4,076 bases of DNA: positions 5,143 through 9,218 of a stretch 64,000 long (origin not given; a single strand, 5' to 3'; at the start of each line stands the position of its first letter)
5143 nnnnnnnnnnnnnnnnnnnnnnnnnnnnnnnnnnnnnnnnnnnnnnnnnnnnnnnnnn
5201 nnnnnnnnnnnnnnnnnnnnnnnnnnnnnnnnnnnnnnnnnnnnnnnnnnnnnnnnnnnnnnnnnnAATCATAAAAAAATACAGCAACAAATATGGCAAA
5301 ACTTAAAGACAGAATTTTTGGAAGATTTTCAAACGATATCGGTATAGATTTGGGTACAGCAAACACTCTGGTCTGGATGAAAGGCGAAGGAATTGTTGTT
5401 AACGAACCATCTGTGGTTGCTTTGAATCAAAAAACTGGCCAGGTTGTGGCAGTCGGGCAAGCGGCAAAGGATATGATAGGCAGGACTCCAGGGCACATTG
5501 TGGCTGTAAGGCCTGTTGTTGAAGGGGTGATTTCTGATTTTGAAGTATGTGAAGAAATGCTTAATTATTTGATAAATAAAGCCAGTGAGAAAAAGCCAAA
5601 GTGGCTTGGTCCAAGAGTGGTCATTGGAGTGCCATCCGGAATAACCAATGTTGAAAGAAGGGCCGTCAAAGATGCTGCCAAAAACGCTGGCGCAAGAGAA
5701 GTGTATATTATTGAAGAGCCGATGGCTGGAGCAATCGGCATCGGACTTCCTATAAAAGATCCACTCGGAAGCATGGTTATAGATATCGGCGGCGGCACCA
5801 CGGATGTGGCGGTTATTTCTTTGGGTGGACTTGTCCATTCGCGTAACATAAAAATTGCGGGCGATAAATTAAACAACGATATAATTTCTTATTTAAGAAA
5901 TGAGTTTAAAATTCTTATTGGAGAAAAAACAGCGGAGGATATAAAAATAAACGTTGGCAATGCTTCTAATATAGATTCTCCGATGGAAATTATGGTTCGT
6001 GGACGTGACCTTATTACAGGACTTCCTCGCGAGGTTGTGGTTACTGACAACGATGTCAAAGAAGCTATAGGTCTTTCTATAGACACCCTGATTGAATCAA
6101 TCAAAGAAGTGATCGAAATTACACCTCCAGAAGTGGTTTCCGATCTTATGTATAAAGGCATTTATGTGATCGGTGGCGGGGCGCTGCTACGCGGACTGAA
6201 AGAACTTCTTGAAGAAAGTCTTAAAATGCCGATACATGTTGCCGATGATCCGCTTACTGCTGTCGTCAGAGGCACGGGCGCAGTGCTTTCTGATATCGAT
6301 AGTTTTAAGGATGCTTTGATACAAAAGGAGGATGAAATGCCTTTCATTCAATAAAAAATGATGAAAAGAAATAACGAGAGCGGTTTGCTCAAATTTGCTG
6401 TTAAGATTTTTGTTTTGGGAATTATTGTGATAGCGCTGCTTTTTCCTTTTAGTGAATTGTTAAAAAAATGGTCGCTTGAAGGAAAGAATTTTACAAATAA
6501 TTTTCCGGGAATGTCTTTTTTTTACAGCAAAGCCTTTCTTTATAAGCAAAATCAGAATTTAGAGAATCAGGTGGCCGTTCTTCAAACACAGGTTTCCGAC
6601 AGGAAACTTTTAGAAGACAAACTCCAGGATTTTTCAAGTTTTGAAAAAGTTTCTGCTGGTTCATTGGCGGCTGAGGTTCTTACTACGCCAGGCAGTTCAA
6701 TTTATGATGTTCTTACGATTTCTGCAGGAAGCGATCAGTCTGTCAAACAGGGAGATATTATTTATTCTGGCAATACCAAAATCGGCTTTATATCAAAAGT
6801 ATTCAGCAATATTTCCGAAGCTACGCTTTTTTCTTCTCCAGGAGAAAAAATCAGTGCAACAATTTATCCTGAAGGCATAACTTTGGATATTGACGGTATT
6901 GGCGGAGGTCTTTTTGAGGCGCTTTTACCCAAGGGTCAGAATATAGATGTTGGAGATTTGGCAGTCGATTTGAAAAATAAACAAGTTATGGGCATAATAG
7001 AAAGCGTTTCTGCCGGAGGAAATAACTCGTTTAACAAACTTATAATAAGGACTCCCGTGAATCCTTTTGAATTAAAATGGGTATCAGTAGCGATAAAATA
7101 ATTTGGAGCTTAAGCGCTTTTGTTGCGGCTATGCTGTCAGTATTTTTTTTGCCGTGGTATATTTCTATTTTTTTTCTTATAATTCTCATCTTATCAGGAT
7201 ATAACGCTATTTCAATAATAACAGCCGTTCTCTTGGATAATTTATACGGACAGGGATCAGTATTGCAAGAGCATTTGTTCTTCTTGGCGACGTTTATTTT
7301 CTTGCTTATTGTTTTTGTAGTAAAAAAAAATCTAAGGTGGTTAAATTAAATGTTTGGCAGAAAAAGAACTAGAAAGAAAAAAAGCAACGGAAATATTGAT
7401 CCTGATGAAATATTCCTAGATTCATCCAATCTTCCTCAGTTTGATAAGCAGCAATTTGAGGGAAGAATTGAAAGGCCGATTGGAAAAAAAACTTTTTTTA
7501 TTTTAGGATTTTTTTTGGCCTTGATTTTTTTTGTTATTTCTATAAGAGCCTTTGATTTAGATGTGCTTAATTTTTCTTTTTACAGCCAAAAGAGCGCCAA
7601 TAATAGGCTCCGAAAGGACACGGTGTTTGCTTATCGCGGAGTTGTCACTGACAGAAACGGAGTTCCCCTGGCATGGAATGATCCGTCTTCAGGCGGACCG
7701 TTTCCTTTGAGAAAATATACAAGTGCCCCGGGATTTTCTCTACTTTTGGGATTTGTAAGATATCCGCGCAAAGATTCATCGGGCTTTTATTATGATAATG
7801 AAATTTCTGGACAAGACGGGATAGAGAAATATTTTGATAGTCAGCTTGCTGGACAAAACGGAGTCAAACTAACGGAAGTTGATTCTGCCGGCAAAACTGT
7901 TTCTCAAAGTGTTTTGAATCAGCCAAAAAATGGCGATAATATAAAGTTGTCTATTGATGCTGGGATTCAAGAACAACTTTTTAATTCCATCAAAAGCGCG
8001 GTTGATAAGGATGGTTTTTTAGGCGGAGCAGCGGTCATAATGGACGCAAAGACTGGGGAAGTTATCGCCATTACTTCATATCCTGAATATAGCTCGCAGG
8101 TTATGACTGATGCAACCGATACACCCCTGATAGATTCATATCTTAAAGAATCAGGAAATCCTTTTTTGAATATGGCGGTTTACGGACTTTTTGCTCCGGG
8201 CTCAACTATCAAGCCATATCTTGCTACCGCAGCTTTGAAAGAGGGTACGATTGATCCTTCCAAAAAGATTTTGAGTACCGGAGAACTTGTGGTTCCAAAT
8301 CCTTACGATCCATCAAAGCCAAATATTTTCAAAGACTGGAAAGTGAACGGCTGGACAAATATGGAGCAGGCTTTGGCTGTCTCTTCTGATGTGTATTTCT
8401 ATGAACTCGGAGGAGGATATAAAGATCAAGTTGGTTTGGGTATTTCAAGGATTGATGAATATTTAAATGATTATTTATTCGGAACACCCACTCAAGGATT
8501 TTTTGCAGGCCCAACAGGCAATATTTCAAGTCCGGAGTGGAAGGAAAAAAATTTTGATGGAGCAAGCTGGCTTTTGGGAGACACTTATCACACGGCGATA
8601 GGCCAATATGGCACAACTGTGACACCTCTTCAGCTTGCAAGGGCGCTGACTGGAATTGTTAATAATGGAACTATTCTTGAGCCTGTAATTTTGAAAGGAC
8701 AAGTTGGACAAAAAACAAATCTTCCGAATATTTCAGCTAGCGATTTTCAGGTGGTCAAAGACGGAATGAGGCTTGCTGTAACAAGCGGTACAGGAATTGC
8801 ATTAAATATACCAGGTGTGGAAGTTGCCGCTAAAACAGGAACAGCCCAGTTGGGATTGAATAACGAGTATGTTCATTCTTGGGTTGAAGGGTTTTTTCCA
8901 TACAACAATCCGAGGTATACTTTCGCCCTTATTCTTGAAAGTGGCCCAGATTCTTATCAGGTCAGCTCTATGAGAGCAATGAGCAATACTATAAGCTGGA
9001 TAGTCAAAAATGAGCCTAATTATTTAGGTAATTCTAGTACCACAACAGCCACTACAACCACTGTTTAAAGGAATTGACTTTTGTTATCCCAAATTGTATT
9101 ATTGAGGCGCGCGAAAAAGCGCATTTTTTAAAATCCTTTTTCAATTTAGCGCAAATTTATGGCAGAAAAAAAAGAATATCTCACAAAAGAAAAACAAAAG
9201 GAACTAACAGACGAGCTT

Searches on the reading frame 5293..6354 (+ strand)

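Call 87: search_protein_families(library=pfam, proteins=[window:5293-6354:+], max_evalue=0.00001)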
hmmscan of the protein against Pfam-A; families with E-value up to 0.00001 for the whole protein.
window:5293-6354:+ (353 aa): 5 families
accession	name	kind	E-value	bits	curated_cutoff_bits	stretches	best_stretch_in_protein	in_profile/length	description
PF06723.19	MreB_Mbl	-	4.7e-134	446.8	27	1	13-338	1-325/327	MreB/Mbl protein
PF00012.26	HSP70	-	6.1e-17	61.5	20.6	1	88-210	116-243/599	Hsp70 protein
PF14450.12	FtsA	-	1.8e-15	57.9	31.8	1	161-319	1-112/127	Cell division protein FtsA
PF00022.25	Actin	-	4.8e-09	35.7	27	1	39-209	31-200/410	Actin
PF11104.14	PilM_2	-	6.5e-06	25.8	27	0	161-200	183-222/340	Type IV pilus assembly protein PilM;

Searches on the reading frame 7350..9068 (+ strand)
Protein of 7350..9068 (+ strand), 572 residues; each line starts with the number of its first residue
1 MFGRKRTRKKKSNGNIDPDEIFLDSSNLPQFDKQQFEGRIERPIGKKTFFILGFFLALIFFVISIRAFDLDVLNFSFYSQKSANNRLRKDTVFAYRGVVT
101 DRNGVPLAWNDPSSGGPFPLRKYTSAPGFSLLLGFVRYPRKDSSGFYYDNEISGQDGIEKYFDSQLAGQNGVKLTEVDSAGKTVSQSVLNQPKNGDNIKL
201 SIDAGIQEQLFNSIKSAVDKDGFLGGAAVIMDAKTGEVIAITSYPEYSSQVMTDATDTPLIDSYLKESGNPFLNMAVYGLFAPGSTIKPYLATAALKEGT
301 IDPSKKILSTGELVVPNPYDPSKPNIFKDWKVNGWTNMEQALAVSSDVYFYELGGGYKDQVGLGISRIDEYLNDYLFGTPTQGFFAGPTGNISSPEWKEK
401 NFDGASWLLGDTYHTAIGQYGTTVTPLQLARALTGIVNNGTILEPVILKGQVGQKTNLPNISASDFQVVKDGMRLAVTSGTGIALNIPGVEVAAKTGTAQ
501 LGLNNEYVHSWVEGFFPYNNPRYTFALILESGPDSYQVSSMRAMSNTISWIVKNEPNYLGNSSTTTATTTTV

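Call 87: search_protein_families(library=pfam, proteins=[window:7350-9068:+], max_evalue=0.00001)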
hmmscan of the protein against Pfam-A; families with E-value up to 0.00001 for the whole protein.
window:7350-9068:+ (572 aa): 2 families
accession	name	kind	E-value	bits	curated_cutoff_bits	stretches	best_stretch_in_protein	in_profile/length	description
PF00905.27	Transpeptidase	-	9.6e-55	186.3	22.1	1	226-539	1-288/299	Penicillin binding protein transpeptidase domain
PF03717.20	PBP_dimer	-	5.6e-12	46.9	24.4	1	120-186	107-178/180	Penicillin-binding Protein dimerisation domain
